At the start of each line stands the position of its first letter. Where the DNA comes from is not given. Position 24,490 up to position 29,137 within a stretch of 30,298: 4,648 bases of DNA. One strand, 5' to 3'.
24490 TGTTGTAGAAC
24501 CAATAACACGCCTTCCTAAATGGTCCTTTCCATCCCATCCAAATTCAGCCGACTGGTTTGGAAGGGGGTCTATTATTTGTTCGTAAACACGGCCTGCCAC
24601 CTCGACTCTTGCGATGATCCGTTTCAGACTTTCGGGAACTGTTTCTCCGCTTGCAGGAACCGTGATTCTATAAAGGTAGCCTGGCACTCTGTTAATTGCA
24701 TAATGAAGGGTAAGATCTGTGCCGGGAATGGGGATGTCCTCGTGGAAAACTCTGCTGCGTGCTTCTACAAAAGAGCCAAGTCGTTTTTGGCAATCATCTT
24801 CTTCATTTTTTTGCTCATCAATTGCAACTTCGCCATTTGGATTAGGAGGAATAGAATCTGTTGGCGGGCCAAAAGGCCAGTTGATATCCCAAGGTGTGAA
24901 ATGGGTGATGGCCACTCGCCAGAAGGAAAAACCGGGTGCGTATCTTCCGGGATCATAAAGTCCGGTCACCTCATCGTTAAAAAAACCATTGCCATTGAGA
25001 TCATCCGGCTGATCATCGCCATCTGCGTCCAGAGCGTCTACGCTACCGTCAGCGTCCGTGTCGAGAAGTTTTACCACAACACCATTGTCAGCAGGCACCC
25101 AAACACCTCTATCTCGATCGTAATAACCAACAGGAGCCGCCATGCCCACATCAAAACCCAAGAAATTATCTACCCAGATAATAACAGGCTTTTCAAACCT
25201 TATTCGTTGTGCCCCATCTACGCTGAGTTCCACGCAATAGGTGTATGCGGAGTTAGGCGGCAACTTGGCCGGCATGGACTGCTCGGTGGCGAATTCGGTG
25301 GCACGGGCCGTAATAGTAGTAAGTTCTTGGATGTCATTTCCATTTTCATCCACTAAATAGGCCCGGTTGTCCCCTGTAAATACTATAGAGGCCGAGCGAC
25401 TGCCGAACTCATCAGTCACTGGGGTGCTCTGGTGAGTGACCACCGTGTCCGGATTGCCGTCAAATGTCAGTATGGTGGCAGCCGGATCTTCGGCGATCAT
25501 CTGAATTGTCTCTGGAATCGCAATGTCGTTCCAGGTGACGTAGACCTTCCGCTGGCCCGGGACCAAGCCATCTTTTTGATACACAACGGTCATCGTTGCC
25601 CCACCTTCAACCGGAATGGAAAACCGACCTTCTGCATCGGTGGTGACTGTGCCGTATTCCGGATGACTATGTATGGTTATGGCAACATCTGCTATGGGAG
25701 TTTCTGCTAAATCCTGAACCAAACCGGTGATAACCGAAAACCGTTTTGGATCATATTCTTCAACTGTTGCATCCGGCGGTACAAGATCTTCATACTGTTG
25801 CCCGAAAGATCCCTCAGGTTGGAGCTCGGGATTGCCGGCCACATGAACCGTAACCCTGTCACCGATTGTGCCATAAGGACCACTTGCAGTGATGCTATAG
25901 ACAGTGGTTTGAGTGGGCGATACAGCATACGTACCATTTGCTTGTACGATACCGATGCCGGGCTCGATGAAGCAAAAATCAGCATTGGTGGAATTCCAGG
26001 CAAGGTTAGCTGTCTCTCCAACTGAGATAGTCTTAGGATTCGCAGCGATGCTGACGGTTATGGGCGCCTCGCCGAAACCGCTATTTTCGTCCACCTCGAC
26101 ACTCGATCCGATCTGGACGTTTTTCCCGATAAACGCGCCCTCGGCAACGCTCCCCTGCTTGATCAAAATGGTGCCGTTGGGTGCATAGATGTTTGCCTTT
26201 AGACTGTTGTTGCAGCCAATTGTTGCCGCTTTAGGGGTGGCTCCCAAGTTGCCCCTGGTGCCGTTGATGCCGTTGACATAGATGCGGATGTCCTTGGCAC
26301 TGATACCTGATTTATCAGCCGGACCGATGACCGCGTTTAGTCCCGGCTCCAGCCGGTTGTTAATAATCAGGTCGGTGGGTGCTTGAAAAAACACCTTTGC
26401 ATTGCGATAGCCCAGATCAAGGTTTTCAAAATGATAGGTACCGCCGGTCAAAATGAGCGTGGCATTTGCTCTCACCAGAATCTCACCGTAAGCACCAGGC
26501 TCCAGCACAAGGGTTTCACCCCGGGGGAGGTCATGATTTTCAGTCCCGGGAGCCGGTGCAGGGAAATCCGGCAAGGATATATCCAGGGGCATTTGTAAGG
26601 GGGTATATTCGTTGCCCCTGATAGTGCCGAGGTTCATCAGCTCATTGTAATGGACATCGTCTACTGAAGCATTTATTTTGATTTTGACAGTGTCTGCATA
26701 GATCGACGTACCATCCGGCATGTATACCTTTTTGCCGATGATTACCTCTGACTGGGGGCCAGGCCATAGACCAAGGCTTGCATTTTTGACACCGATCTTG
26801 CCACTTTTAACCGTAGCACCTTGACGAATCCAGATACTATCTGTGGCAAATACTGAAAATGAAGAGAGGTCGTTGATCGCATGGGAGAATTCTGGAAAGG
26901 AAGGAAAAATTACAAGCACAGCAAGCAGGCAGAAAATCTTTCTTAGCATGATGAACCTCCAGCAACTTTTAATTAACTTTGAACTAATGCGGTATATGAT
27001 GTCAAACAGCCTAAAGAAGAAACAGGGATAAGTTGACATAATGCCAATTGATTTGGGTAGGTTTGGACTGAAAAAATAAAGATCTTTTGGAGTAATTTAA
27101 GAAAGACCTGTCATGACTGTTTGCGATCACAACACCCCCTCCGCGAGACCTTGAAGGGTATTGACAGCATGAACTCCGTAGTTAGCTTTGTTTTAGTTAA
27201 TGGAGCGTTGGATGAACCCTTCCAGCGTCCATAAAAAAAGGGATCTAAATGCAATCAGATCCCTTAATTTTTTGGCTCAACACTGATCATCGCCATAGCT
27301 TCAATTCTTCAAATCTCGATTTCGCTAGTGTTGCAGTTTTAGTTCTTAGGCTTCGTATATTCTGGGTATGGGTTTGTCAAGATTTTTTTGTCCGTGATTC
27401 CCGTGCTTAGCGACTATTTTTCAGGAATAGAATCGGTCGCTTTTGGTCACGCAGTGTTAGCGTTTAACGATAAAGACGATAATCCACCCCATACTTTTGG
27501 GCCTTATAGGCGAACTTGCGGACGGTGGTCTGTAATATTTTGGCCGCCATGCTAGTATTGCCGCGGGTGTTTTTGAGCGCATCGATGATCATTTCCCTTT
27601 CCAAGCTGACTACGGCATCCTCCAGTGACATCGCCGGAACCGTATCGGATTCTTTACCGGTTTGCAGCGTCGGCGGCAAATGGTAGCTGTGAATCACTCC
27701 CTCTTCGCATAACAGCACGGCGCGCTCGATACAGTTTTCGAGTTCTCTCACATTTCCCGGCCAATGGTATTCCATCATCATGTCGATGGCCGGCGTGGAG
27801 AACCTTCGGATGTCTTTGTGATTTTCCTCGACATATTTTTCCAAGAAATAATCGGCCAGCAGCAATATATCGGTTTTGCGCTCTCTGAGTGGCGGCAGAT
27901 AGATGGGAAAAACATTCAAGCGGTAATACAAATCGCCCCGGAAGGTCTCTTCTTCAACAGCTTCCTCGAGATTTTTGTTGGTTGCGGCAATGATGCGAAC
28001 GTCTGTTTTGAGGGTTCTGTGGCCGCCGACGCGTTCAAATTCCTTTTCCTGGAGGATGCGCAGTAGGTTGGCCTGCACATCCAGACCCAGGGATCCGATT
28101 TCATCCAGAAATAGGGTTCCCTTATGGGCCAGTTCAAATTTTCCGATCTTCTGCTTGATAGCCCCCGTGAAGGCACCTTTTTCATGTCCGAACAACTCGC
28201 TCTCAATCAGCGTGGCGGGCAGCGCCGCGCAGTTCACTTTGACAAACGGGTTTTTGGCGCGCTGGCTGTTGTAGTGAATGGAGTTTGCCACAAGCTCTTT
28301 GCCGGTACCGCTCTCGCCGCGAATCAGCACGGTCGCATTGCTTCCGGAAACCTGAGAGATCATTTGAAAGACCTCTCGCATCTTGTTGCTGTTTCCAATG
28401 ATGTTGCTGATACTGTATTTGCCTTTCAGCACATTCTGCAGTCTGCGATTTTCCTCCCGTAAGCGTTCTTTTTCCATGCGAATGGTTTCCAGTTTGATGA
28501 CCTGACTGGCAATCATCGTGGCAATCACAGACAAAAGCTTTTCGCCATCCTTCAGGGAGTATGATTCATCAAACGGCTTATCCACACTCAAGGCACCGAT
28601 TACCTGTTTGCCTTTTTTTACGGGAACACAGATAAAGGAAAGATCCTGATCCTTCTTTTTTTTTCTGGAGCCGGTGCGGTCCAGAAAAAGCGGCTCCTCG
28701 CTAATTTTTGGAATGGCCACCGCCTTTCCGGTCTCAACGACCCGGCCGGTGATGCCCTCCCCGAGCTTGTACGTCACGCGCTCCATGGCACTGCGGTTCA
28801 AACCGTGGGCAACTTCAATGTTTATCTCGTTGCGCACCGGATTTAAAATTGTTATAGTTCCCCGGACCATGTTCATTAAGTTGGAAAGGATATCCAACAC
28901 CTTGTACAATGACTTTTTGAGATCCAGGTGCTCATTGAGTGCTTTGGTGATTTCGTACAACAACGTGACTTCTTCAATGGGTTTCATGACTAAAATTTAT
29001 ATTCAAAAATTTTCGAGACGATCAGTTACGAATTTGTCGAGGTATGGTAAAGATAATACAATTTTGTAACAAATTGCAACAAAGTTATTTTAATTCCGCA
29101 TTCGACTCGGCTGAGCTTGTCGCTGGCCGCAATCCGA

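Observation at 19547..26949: Teneurin-like RHS polymorphic toxin with a tightly coupled TPR-protein gene (candidate toxin-immunity pair) on an AT-rich island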

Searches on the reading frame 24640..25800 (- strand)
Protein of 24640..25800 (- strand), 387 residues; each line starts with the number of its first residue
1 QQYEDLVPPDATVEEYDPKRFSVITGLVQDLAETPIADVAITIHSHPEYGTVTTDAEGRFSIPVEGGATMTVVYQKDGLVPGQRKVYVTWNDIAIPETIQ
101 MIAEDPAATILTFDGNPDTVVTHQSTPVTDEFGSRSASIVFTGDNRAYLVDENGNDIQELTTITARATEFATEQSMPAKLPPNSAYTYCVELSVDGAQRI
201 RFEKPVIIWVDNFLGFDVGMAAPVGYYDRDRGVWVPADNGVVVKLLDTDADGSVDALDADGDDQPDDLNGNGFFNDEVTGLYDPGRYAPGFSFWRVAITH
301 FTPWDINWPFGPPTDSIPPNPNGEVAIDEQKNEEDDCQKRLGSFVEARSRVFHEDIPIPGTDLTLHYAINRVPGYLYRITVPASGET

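Call 75: search_protein_families(library=pfam, proteins=[window:24640-25800:-], max_evalue=1)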
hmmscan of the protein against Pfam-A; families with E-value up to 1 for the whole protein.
window:24640-25800:- (387 aa): 7 families
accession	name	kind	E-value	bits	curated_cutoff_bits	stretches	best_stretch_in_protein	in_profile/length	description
PF25020.1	TTR_TEN1-4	-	9.9e-17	61.1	27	1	16-101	1-86/86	Teneurin TTR-like domain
PF13620.12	CarboxypepD_reg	-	6.3e-08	33.3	32.3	1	24-92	2-73/82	Carboxypeptidase regulatory-like domain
PF15976.11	CooC_C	-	0.0056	17.1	29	1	22-79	17-70/93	CS1-pili formation C-terminal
PF13715.12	CarbopepD_reg_2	-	0.016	15.6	32.2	1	24-88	1-64/88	CarboxypepD_reg-like domain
PF22902.2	NOMO1-like_9th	-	0.084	13.1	27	1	34-79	11-60/75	BOS complex subunit NOMO1-like, beta sandwich domain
PF02369.22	Big_1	-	0.24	11.9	34.9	1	24-69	21-71/93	Bacterial Ig-like domain (group 1)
PF17210.9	SdrD_B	-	0.5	11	29.7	1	28-61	16-51/112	SdrD B-like domain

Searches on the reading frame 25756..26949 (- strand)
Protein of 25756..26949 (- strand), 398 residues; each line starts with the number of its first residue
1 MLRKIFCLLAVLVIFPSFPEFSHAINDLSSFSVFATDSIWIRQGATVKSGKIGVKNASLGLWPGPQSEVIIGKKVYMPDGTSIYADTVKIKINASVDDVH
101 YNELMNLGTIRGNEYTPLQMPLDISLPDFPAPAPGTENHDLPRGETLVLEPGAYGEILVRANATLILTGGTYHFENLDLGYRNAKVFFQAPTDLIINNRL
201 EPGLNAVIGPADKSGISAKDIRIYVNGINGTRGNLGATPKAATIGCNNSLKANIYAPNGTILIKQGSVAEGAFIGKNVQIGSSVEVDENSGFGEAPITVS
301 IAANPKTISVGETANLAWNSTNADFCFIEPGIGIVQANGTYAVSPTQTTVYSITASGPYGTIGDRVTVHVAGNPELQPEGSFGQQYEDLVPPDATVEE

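Call 75: search_protein_families(library=pfam, proteins=[window:25756-26949:-], max_evalue=1)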
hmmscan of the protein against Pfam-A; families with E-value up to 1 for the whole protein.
window:25756-26949:- (398 aa): 3 families
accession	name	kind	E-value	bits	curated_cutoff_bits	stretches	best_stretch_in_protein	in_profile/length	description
PF23981.1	DUF7305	-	4.7e-06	27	27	1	240-287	129-179/185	Domain of unknown function (DUF7305)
PF00132.30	Hexapep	-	0.0076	16.4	27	1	269-290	5-26/36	Bacterial transferase hexapeptide (six repeats)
PF25084.1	LbH_EIF2B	-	0.095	13.2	54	1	253-286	3-36/105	EIF2B subunit epsilon LbH domain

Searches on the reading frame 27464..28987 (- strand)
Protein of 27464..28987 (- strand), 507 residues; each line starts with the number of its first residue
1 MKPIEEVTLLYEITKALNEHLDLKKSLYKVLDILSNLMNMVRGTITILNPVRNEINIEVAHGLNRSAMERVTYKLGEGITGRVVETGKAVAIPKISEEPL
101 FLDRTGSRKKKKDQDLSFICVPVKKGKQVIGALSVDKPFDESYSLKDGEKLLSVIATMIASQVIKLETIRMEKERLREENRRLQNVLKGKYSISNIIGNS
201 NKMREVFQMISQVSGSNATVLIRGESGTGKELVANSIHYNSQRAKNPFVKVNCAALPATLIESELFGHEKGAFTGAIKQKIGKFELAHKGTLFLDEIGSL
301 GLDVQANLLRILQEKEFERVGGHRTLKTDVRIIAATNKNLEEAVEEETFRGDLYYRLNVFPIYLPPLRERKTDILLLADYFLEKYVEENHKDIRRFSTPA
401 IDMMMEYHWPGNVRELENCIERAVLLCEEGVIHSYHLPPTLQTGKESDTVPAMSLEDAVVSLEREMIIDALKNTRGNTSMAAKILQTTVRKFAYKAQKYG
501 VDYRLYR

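Call 6: search_protein_families(library=pfam, proteins=[window:27464-28987:-], max_evalue=0.01)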
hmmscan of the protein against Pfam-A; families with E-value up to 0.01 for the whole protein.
window:27464-28987:- (507 aa): 10 families
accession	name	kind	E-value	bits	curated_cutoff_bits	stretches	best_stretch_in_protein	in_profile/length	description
PF00158.32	Sigma54_activat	-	2e-74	249.3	20.2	1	196-362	1-167/168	Sigma-54 interaction domain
PF25601.1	AAA_lid_14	-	1.2e-29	102.4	27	1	368-449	1-82/87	AAA+ ATPase lid domain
PF14532.12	Sigma54_activ_2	-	1.1e-20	74.7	25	1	197-367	1-138/138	Sigma-54 interaction domain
PF01590.32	GAF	-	3.6e-11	44.2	22.4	1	22-162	1-132/133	GAF domain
PF07728.20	AAA_5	-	3.2e-07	30.9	22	1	220-340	2-125/139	AAA domain (dynein-related subfamily)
PF13185.12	GAF_2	-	9.3e-07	29.6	28.6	1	28-159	9-131/136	GAF domain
PF02954.25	HTH_8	-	1.5e-06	28.2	22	1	462-499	5-42/42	Bacterial regulatory protein, Fis family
PF00004.35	AAA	-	4.3e-06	27.7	21.2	1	220-338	1-110/131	ATPase family associated with various cellular activities (AAA)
PF01078.27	Mg_chelatase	-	6.6e-05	22.8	20.3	1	275-338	93-158/207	Magnesium chelatase, subunit ChlI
PF07724.20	AAA_2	-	0.00019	21.9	27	1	218-346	4-133/166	AAA domain (Cdc48 subfamily)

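Call 7: search_protein_families(library=ncbifam, proteins=[window:27464-28987:-], max_evalue=0.01)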
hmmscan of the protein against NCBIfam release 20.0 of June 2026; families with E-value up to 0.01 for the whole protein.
window:27464-28987:- (507 aa): 31 families (the best 25 are shown)
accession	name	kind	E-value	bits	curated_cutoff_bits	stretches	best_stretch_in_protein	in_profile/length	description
TIGR01817.1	nifA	equivalog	8.5e-160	533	528.85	1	7-438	4-439/534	nif-specific transcriptional activator NifA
NF008469.0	PRK11361.1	equivalog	2.2e-120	402.5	714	1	174-502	123-457/461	acetoacetate metabolism transcriptional regulator AtoC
NF003451.0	PRK05022.1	equivalog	7.3e-115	384.6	476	1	10-501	9-510/512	nitric oxide reductase transcriptional regulator NorR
NF041552.1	TF_PrdR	equivalog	1.9e-114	383.1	795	1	151-500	224-577/577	sigma-54 dependent transcriptional regulator PrdR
TIGR02915.1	PEP_resp_reg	equivalog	5.1e-108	361.8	502.6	1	172-488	118-431/445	PEP-CTERM-box response regulator transcription factor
NF038308.1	RNA_repair_RtcR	equivalog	3.5e-104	349.6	650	1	162-503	151-520/530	RNA repair transcriptional activator RtcR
TIGR01818.1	ntrC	equivalog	5.3e-102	342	558.6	1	185-451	125-391/463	nitrogen regulation protein NR(I)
NF011958.0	PRK15429.1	equivalog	1.9e-101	340.7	830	1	7-477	187-659/692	formate hydrogenlyase transcriptional activator FlhA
NF050807.1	TransRegFlbDCaul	equivalog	3.6e-101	339.2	750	1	195-499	119-438/454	sigma-54-dependent transcriptional regulator FlbD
NF041906.1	V4R_TF_MobR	exception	3.4e-97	326.2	999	1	165-499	204-544/544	phenol degradation transcriptional regulator MobR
NF007689.0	PRK10365.1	equivalog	5e-91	305.7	760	1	194-490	139-433/441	sigma-54-dependent response regulator transcription factor ZraR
TIGR02974.1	phageshock_pspF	equivalog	8.5e-91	304.6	443.55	1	196-439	1-247/336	phage shock protein operon transcriptional activator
NF041946.1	LuxO_transreg_Vib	equivalog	3.4e-88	296.5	800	1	179-465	115-404/463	quorum-sensing sigma-54 dependent transcriptional regulator LuxO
TIGR02329.1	propionate_PrpR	equivalog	3.8e-87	293.1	499.2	1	168-486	185-514/526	propionate catabolism operon regulatory protein PrpR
NF049963.1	RespRegFlgRCampy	domain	3.2e-86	289.9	750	1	184-500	123-428/429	fla regulon two-component system response regulator FlgR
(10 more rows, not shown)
